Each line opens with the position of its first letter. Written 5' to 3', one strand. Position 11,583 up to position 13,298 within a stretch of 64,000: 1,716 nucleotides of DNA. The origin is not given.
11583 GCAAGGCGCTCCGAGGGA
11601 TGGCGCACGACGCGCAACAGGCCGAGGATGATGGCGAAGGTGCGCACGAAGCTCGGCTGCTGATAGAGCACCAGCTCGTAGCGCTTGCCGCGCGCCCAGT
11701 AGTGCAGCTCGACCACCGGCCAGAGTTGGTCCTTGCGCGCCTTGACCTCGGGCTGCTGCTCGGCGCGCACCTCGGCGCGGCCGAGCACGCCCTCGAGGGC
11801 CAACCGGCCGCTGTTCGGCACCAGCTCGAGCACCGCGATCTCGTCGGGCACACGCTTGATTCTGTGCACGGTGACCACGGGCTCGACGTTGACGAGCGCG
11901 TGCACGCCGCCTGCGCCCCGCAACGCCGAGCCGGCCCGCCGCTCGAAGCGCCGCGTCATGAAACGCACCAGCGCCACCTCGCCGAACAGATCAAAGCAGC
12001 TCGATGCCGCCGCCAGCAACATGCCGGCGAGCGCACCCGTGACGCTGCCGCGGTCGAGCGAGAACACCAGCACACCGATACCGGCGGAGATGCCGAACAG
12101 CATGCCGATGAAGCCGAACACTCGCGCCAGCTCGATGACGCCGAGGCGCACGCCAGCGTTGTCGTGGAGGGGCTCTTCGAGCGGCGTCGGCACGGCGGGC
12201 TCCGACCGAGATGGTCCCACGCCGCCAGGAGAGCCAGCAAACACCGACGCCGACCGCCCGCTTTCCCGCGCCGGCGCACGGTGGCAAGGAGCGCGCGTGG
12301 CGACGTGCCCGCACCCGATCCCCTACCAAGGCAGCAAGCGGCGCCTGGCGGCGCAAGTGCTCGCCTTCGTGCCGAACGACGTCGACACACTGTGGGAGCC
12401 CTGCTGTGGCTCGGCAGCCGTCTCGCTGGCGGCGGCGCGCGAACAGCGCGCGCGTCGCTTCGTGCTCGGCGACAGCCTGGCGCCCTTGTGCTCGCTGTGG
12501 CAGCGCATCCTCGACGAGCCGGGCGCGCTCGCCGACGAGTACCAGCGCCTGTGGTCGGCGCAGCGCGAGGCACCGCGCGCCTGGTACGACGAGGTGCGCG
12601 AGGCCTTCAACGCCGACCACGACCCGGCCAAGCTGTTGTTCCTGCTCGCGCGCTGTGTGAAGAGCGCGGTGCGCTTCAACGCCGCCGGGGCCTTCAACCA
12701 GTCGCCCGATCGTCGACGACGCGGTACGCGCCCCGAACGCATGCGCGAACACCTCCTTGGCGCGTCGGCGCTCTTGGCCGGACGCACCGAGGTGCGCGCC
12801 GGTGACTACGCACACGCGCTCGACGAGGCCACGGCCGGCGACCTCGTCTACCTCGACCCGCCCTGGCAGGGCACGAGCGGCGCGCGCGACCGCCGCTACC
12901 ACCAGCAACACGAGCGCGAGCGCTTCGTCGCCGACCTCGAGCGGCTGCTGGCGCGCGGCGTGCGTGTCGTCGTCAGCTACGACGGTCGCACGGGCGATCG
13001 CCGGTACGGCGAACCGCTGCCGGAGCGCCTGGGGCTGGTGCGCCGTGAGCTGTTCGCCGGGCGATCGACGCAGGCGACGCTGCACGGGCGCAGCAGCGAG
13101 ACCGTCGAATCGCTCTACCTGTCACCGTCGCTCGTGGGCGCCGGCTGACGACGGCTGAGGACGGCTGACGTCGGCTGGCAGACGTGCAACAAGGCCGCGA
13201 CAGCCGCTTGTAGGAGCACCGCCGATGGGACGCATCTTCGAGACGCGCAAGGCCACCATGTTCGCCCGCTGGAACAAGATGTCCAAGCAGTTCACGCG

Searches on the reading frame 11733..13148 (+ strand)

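Call 53: search_protein_families(library=pfam, proteins=[window:11733-13148:+], max_evalue=0.0001)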
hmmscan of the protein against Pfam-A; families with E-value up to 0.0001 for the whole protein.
window:11733-13148:+ (471 aa): 1 family
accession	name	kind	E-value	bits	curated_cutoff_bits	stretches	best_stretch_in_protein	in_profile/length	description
PF02086.21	MethyltransfD12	-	6.6e-23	82.2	22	1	198-393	1-200/253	D12 class N6 adenine-specific DNA methyltransferase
